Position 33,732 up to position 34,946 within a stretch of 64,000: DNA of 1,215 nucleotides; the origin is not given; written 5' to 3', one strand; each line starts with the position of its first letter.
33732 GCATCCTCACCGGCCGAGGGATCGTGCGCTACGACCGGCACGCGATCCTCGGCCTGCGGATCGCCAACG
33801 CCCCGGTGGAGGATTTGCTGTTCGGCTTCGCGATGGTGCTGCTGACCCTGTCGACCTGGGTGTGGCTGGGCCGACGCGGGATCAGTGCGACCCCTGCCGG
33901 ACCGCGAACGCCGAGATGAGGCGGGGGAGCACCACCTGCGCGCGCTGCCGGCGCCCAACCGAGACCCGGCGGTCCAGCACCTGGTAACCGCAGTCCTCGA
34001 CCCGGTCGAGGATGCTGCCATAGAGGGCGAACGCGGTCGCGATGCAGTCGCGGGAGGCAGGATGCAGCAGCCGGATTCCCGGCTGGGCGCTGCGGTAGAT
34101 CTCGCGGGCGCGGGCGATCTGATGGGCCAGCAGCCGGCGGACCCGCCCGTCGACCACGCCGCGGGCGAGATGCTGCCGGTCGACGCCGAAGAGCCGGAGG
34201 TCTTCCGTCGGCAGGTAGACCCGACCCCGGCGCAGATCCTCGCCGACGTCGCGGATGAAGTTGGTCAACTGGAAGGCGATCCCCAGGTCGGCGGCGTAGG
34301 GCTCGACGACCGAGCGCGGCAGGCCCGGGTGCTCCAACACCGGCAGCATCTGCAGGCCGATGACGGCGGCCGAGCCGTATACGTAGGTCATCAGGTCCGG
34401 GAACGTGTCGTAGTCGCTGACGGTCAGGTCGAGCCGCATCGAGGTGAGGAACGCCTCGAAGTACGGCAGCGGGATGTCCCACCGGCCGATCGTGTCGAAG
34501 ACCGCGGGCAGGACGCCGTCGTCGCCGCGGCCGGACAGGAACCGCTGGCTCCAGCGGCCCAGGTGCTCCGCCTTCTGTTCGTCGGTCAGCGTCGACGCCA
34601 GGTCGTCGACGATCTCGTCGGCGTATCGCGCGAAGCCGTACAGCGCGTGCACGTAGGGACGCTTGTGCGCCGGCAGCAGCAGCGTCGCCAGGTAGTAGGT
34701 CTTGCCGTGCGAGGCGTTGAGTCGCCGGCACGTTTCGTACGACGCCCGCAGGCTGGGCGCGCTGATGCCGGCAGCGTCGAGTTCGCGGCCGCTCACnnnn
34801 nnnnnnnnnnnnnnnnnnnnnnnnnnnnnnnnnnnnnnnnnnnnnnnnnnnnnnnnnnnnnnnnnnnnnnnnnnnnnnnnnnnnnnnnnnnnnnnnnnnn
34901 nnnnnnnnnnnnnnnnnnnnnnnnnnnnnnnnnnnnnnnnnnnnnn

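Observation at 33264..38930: Mosaic carotenoid operon: crtE - crtI - MptA-like GT87 mannosyltransferase - crtB, with crtB start overlapping the GT87 stop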

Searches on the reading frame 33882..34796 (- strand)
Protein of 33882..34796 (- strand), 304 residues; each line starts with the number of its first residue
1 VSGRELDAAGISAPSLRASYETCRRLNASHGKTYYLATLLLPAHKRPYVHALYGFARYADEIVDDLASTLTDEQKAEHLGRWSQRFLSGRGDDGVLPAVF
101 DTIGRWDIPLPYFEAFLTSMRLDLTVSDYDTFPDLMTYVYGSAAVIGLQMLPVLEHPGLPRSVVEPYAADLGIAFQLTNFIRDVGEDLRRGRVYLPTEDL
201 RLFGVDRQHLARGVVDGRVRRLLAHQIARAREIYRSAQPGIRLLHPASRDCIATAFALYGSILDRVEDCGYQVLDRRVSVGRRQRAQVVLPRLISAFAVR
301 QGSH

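Call 6: search_protein_families(library=pfam, proteins=[window:33882-34796:-])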
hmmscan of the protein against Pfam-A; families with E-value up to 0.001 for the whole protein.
window:33882-34796:- (304 aa): 1 family
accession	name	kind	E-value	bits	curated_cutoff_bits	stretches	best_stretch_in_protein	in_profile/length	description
PF00494.24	SQS_PSY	-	9.6e-69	232.4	26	1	29-284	3-263/263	Squalene/phytoene synthase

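Call 7: search_protein_families(library=ncbifam, proteins=[window:33882-34796:-])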
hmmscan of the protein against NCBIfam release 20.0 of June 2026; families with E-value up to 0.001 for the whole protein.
window:33882-34796:- (304 aa): 6 families
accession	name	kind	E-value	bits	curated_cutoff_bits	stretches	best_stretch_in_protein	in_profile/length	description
NF045686.1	PhytoSynCyanob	equivalog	1.3e-61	208.4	550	1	14-288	15-299/310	15-cis-phytoene synthase CrtB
TIGR03465.1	HpnD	equivalog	1.1e-52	178.7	278.6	1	29-290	4-262/267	presqualene diphosphate synthase HpnD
TIGR03464.1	HpnC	equivalog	6.3e-43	147.2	250.45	1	33-290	8-263/267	squalene synthase HpnC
NF045921.1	PhytnSynCrtBRhod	equivalog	1e-35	123.7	500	1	20-292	7-275/307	15-cis-phytoene synthase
NF042419.1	Phyto_syn_CrtB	equivalog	4.9e-30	105.1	480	1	30-300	14-290/306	15-cis-phytoene synthase CrtB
TIGR01559.1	squal_synth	equivalog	0.00059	19.1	286.75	0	125-198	131-201/337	squalene synthase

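Call 69: find_related_loci(query=A2, collection=metagenome_contigs, flank=4000)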
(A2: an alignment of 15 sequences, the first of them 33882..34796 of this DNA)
Query A2 (304 aa) in metagenome_contigs; peptide patterns used: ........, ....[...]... (x = any residue, [..] = any of these).
600 stretches matched a pattern (row limit reached: there are more); 501 encode a relative of the query (tblastn E <= 1e-3); the best 80 are kept; 80 distinct loci.
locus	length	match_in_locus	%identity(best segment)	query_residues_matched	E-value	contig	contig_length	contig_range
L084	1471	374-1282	71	1-300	2e-148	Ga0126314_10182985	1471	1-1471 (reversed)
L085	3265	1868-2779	70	1-301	4e-140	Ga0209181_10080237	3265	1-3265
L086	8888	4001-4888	69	1-293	7e-132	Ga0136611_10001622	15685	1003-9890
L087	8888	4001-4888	71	1-293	1e-131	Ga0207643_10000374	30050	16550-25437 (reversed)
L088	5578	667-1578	69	1-301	1e-131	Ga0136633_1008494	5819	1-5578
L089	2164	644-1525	71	1-291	1e-139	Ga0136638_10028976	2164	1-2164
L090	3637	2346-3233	71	1-293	7e-134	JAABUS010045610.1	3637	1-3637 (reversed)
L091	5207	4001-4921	67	1-303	6e-129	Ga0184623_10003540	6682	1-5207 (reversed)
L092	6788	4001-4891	68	1-294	2e-125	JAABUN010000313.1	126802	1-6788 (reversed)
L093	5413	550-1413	67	1-291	3e-124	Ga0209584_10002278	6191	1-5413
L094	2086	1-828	70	21-293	4e-130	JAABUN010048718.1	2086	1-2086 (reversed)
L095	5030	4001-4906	65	1-301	4e-120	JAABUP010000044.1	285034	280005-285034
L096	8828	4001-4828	68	19-291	1e-115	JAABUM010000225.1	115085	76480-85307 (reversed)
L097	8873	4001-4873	66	1-289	8e-115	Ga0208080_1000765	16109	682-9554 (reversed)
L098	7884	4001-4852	67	6-288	6e-114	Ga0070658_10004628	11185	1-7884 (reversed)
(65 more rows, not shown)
